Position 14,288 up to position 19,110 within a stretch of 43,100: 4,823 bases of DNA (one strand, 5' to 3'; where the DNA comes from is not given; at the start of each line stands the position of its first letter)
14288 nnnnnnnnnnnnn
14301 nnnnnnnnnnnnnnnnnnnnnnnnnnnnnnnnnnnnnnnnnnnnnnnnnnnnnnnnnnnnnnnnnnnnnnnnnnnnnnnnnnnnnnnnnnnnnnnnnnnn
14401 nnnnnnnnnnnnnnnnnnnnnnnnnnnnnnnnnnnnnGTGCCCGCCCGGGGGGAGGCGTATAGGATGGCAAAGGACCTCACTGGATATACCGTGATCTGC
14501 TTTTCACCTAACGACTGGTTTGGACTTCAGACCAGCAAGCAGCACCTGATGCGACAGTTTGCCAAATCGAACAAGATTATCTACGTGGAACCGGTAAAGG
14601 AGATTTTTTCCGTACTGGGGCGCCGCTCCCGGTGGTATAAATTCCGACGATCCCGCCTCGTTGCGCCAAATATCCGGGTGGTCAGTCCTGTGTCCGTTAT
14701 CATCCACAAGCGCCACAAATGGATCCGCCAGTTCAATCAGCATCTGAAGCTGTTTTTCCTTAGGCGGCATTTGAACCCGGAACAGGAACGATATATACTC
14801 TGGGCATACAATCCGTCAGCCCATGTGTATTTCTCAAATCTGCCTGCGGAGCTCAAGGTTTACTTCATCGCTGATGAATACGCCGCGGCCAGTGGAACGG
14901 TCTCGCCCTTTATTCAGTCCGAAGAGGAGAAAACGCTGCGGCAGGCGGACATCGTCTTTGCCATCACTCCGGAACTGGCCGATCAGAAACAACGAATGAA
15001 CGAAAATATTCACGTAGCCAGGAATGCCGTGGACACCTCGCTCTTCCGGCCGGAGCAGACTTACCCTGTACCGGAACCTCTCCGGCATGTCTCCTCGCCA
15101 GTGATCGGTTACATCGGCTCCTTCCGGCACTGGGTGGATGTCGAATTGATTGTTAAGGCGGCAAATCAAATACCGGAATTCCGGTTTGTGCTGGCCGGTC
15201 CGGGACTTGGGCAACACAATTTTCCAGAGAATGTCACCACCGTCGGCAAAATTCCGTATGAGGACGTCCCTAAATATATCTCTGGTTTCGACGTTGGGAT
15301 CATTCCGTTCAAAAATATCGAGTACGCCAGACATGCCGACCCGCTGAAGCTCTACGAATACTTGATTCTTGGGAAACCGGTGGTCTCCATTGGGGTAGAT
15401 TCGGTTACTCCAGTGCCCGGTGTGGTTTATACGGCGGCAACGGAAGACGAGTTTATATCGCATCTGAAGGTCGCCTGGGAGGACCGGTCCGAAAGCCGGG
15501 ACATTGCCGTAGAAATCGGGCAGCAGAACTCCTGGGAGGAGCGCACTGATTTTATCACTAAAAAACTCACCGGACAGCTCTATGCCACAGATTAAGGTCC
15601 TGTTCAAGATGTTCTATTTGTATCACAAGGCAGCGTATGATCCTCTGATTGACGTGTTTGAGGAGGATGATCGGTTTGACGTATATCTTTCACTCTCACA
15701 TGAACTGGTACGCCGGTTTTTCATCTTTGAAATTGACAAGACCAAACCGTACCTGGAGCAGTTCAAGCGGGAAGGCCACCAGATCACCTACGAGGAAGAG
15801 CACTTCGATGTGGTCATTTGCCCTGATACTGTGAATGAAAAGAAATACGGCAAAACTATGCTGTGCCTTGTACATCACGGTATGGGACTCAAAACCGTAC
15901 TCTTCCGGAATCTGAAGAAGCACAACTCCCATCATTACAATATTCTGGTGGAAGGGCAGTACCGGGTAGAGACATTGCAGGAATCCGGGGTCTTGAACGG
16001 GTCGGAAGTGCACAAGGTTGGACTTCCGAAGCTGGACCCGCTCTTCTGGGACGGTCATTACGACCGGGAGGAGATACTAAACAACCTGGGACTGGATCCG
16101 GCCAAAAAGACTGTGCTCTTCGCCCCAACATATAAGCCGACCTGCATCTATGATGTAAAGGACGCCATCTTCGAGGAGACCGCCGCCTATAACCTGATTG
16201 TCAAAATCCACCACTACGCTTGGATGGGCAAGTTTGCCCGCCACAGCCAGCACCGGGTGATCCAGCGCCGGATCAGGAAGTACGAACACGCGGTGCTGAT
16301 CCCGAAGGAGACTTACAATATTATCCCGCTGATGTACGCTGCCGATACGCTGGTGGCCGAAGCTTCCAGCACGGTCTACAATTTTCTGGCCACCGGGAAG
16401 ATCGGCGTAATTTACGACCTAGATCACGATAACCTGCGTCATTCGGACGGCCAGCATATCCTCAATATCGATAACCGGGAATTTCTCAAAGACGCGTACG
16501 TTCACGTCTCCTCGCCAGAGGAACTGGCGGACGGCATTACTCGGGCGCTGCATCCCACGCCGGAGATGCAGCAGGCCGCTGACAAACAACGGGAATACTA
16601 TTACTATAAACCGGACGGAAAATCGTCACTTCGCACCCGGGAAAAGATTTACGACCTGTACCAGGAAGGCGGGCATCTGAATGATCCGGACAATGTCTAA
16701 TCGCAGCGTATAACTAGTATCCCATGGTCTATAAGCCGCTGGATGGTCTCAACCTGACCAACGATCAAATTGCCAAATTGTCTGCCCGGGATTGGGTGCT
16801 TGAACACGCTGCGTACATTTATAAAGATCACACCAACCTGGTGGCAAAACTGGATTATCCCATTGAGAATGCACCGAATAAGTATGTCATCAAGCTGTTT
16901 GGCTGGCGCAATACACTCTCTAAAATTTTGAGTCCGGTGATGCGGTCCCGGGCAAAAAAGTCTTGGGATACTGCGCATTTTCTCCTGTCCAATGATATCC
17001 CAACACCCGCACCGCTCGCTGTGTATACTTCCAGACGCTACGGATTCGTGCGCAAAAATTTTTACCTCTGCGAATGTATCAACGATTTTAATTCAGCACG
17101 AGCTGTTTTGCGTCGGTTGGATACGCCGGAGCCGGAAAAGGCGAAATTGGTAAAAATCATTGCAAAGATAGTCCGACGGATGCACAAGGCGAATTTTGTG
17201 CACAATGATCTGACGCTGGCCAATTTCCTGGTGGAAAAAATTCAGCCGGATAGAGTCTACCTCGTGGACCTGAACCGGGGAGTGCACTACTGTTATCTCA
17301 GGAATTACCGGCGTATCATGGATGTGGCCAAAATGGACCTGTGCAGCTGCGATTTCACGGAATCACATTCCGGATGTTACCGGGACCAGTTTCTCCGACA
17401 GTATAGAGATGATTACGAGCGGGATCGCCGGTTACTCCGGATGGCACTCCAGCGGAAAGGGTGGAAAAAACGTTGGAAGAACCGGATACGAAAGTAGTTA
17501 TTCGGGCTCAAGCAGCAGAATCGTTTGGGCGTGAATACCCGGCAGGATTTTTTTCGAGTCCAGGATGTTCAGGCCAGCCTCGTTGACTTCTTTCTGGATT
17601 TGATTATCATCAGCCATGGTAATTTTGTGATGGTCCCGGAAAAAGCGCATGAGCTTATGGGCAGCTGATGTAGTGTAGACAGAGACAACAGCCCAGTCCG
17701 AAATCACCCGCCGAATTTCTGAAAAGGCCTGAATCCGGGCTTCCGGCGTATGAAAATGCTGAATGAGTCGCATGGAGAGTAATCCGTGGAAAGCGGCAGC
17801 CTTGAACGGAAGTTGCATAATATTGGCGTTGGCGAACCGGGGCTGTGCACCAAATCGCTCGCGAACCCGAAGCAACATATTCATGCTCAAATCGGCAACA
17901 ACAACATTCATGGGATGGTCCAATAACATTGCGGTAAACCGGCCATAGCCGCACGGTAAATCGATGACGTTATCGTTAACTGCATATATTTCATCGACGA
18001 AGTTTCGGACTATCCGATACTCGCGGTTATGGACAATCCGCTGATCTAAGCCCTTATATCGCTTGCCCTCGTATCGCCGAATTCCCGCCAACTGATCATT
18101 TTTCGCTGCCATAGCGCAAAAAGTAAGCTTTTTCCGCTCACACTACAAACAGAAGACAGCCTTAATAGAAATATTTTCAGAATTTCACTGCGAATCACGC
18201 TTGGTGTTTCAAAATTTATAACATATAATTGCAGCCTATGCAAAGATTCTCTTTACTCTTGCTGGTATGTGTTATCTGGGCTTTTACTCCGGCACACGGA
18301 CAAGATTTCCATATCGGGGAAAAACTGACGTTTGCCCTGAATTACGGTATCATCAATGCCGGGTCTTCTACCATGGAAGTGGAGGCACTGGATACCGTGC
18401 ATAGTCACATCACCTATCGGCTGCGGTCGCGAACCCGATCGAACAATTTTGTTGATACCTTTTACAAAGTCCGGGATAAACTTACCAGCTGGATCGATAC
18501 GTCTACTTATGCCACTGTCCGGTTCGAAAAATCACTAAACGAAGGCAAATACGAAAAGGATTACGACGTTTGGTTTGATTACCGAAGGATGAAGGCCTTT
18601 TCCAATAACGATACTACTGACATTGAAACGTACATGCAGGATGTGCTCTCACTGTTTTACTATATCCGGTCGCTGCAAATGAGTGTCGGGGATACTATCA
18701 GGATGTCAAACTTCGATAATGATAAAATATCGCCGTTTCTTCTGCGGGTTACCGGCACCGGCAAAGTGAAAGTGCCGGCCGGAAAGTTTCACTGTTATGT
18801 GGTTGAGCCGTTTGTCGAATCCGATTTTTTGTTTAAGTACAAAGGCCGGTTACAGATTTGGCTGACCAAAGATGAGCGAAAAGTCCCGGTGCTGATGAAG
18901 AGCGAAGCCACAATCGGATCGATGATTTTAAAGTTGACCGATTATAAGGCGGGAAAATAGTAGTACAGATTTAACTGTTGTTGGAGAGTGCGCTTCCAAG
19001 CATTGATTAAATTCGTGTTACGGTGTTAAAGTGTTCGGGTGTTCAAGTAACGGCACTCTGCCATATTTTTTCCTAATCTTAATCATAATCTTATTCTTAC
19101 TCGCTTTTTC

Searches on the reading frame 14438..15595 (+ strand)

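Call 6: search_protein_families(library=pfam, proteins=[window:14438-15595:+], max_evalue=0.001)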
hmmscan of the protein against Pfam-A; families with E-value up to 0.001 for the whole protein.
window:14438-15595:+ (385 aa): 3 families
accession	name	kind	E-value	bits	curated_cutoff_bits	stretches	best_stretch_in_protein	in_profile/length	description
PF13692.12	Glyco_trans_1_4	-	8.6e-09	36.2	27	1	221-341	2-134/142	Glycosyl transferases group 1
PF00534.26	Glycos_transf_1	-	1.2e-06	28.6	26.4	1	219-319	14-123/172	Glycosyl transferases group 1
PF13524.12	Glyco_trans_1_2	-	1.3e-05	25.6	25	1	236-358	3-123/144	Glycosyl transferase-like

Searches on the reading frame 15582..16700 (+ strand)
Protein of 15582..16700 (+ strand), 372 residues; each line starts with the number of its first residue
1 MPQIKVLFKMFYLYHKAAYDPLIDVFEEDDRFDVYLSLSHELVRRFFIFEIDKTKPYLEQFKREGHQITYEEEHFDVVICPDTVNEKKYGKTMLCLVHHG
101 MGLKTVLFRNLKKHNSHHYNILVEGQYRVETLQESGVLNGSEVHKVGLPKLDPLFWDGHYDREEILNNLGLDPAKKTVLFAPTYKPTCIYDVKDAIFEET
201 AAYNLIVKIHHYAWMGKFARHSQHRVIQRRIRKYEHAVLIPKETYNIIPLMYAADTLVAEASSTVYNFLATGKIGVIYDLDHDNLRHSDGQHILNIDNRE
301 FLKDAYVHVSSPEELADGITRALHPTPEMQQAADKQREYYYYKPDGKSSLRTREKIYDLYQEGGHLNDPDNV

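Call 6: search_protein_families(library=pfam, proteins=[window:15582-16700:+], max_evalue=0.001)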
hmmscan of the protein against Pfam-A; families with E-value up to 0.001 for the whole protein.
window:15582-16700:+ (372 aa): 1 family
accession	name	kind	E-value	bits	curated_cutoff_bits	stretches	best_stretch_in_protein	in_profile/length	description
PF04464.20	Glyphos_transf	-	2.3e-15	56.9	22.1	1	90-356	96-365/367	CDP-Glycerol:Poly(glycerophosphate) glycerophosphotransferase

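Call 74: search_protein_families(library=ncbifam, proteins=[window:15582-16700:+], max_evalue=0.00001)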
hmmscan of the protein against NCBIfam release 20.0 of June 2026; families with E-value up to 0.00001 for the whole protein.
window:15582-16700:+ (372 aa): 0 families

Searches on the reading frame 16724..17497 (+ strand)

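Call 6: search_protein_families(library=pfam, proteins=[window:16724-17497:+], max_evalue=0.001)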
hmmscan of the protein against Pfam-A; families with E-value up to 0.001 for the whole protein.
window:16724-17497:+ (257 aa): 1 family
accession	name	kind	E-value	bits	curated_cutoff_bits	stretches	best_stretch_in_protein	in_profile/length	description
PF06293.20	Kdo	-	6.3e-13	49.1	21.3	1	71-194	52-176/207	Lipopolysaccharide kinase (Kdo/WaaP) family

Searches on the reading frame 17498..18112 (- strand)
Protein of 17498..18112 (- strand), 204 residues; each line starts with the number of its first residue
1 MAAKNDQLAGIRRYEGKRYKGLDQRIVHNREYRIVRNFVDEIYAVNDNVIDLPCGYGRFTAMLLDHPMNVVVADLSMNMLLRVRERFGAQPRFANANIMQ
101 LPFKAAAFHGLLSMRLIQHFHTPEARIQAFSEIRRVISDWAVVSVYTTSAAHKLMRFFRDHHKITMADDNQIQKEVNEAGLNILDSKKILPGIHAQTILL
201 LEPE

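Call 6: search_protein_families(library=pfam, proteins=[window:17498-18112:-], max_evalue=0.001)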
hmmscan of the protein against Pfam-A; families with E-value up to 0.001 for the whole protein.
window:17498-18112:- (204 aa): 5 families
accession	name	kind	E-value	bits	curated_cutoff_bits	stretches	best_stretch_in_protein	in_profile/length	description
PF13649.12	Methyltransf_25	-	3.8e-14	53.6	27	1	49-137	1-93/97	Methyltransferase domain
PF08241.18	Methyltransf_11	-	3.6e-12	47.2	21.2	1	51-137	2-87/95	Methyltransferase domain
PF08242.18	Methyltransf_12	-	3e-06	28.3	30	1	51-138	2-93/98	Methyltransferase domain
PF13489.12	Methyltransf_23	-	4.4e-06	27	27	1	40-184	14-162/164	Methyltransferase domain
PF01209.24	Ubie_methyltran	-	8.7e-05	22.4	20.1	1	29-111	29-120/233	ubiE/COQ5 methyltransferase family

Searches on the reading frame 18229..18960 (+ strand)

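Call 6: search_protein_families(library=pfam, proteins=[window:18229-18960:+], max_evalue=0.001)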
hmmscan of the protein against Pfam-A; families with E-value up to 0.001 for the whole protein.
window:18229-18960:+ (243 aa): 1 family
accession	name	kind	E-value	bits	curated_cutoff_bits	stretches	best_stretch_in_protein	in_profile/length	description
PF11306.15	DUF3108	-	6.9e-46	157.1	26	1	34-237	1-209/209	Protein of unknown function (DUF3108)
